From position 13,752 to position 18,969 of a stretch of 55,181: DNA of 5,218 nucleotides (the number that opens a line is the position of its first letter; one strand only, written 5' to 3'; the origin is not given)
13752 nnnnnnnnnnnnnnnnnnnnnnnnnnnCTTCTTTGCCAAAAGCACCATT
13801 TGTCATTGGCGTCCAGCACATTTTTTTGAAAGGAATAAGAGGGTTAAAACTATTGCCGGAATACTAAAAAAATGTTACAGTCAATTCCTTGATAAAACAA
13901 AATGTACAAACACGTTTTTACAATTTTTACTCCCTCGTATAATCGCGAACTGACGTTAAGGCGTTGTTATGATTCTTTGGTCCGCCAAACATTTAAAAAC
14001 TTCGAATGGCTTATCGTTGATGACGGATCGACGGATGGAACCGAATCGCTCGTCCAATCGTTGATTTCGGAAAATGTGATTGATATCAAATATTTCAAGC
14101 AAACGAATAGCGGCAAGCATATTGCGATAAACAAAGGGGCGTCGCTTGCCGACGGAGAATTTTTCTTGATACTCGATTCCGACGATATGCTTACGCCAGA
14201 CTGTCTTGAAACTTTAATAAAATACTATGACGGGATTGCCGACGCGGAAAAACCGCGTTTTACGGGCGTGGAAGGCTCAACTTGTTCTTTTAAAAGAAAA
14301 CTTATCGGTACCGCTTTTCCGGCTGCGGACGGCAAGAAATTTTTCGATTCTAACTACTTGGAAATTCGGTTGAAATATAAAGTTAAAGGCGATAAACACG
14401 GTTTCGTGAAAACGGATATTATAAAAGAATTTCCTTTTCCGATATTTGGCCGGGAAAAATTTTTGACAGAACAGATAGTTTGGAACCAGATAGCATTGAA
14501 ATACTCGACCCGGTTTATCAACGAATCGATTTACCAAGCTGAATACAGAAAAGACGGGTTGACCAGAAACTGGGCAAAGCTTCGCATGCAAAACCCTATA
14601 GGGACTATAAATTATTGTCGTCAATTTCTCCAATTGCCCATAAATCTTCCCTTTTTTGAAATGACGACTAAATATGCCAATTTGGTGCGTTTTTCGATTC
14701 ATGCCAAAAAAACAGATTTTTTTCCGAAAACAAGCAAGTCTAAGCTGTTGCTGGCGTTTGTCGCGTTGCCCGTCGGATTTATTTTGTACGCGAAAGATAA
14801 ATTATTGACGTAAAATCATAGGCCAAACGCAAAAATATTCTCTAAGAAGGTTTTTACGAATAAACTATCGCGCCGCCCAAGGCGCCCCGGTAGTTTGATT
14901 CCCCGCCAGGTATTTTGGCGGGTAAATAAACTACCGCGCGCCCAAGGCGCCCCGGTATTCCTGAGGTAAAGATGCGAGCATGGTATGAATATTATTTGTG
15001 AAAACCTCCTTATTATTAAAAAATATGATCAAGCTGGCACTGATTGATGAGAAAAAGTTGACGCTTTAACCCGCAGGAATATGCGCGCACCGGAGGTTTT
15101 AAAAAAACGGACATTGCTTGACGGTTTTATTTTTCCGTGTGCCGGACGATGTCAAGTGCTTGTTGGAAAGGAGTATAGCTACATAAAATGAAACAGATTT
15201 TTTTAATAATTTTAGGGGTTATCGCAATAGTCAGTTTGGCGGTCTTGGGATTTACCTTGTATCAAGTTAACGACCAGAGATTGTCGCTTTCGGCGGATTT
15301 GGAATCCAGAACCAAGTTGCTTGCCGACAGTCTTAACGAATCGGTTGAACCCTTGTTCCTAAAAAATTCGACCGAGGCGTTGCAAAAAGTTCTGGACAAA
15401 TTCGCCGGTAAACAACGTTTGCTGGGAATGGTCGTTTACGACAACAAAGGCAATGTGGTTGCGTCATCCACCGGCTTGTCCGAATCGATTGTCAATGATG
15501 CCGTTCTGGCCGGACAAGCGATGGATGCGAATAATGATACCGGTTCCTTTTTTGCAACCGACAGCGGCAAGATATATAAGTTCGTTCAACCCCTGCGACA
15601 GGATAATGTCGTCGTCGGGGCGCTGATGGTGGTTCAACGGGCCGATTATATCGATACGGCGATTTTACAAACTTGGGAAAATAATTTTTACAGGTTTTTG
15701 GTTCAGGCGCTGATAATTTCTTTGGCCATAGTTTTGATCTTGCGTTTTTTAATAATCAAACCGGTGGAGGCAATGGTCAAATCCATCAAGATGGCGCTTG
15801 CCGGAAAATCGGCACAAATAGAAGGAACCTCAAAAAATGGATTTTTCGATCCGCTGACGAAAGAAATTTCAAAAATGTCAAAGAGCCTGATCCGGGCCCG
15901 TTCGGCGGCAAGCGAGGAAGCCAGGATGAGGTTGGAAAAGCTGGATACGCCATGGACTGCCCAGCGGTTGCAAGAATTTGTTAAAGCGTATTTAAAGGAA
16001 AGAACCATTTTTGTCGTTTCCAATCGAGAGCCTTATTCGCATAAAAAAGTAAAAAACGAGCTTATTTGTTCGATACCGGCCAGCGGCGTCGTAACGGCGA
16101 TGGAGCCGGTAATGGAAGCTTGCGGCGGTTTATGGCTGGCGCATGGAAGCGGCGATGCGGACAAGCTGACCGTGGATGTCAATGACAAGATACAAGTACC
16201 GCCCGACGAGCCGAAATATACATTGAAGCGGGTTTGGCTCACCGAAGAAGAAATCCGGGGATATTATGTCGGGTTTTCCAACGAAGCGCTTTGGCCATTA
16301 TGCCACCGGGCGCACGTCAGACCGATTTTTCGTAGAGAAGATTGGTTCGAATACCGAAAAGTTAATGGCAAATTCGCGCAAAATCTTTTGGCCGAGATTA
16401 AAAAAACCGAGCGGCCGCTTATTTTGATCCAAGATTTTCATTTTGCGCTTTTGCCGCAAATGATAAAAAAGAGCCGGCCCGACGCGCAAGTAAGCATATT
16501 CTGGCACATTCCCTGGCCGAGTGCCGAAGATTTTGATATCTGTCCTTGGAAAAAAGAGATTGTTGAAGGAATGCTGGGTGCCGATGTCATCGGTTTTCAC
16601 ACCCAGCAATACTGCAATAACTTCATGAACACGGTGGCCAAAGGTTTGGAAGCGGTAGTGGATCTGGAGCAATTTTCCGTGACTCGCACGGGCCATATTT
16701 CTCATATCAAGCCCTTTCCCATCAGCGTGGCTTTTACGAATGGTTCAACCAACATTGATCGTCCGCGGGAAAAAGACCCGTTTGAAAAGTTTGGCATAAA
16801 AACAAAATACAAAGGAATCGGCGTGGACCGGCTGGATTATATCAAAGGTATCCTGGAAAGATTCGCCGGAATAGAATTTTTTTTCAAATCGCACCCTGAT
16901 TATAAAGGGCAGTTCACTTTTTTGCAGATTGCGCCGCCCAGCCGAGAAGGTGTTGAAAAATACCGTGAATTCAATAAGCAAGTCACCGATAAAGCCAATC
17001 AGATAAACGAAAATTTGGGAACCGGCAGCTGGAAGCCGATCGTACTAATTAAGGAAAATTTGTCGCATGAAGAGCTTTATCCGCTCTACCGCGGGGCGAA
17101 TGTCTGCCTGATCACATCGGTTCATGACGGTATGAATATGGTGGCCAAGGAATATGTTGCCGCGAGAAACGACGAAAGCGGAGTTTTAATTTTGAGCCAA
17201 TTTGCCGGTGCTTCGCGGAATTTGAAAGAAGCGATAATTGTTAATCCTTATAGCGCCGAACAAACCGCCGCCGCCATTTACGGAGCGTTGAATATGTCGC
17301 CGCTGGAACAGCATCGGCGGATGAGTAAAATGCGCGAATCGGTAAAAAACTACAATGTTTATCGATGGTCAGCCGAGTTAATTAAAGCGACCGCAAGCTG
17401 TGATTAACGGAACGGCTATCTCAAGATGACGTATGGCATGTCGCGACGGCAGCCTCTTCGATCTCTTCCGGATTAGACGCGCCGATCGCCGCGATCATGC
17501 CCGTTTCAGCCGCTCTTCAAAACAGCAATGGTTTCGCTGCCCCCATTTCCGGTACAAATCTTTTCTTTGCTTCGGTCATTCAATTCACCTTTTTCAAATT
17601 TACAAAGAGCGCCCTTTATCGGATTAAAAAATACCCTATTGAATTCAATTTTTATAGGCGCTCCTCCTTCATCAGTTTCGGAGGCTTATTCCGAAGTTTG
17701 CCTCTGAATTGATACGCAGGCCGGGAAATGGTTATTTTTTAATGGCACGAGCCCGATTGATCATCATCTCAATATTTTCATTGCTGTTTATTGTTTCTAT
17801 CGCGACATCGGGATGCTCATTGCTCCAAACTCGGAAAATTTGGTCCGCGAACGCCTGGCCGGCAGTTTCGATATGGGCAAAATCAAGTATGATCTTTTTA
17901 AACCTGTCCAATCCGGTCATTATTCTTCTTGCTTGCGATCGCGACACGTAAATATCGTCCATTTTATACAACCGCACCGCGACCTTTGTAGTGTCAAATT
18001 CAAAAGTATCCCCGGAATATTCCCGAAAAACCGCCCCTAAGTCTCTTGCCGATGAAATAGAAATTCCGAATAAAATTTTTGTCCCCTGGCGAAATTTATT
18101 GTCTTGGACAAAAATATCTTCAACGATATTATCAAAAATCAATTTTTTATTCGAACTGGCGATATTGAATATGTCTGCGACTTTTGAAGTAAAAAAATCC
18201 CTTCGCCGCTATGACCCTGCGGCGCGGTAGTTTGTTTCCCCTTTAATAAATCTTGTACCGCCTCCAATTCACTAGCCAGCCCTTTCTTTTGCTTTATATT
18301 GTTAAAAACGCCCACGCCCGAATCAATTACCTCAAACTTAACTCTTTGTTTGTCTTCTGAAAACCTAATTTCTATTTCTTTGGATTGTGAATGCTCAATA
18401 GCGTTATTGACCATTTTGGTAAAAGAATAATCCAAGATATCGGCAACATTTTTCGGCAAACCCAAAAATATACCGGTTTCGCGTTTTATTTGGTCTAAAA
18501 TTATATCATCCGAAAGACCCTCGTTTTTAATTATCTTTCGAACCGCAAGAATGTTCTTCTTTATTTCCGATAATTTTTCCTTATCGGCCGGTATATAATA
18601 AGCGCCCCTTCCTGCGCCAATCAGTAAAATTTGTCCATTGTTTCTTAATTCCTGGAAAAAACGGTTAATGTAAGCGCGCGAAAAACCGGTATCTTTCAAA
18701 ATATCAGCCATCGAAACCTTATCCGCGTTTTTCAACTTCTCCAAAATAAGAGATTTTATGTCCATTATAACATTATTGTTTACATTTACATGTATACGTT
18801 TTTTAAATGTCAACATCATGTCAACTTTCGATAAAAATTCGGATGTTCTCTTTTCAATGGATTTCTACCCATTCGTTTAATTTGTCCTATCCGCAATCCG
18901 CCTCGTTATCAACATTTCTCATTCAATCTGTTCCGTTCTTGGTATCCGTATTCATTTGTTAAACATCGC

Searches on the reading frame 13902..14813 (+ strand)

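Call 9: search_protein_families(library=pfam, proteins=[window:13902-14813:+], max_evalue=0.001)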
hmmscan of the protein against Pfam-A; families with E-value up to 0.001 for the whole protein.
window:13902-14813:+ (303 aa): 3 families
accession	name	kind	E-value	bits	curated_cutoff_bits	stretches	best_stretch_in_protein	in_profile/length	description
PF00535.33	Glycos_transf_2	-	1.1e-31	110.5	23.3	1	7-122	1-117/168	Glycosyl transferase family 2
PF10111.15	Glyco_tranf_2_2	-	3e-10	40.5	27.3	1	27-107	20-104/276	Glycosyltransferase like family 2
PF13641.12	Glyco_tranf_2_3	-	3.2e-05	24.5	27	1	6-108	3-110/230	Glycosyltransferase like family 2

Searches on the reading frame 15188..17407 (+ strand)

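Call 9: search_protein_families(library=pfam, proteins=[window:15188-17407:+], max_evalue=0.001)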
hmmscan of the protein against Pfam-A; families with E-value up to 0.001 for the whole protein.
window:15188-17407:+ (739 aa): 2 families
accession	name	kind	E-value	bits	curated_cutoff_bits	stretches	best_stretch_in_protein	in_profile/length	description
PF00982.27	Glyco_transf_20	-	2.4e-117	393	32.5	1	275-734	4-470/473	Glycosyltransferase family 20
PF10144.15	SMP_2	-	6.4e-07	29.6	28.9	1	4-95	7-103/159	Bacterial virulence factor haemolysin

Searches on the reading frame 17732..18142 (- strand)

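Call 9: search_protein_families(library=pfam, proteins=[window:17732-18142:-], max_evalue=0.001)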
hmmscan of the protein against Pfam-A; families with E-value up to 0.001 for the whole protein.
window:17732-18142:- (136 aa): 1 family
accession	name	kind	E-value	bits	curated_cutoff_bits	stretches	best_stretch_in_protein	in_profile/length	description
PF14213.11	DUF4325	-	1.3e-12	47.6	23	1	70-124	1-63/64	STAS-like domain of unknown function (DUF4325)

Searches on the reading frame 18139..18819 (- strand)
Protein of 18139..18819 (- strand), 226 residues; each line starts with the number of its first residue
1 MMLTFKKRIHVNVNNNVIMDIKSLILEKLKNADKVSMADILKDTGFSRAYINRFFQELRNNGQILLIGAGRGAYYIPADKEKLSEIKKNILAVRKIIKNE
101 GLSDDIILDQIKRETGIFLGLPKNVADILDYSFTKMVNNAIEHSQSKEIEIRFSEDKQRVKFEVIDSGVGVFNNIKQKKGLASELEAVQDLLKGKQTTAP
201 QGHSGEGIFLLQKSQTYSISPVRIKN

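Call 9: search_protein_families(library=pfam, proteins=[window:18139-18819:-], max_evalue=0.001)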
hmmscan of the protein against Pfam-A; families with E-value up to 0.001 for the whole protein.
window:18139-18819:- (226 aa): 2 families
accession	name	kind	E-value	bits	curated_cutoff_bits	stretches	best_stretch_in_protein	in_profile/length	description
PF13581.12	HATPase_c_2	-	1.4e-07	32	27.4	1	120-212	23-106/127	Histidine kinase-like ATPase domain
PF02518.31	HATPase_c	-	3.6e-05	24.6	26.4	1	133-177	10-55/111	Histidine kinase-, DNA gyrase B-, and HSP90-like ATPase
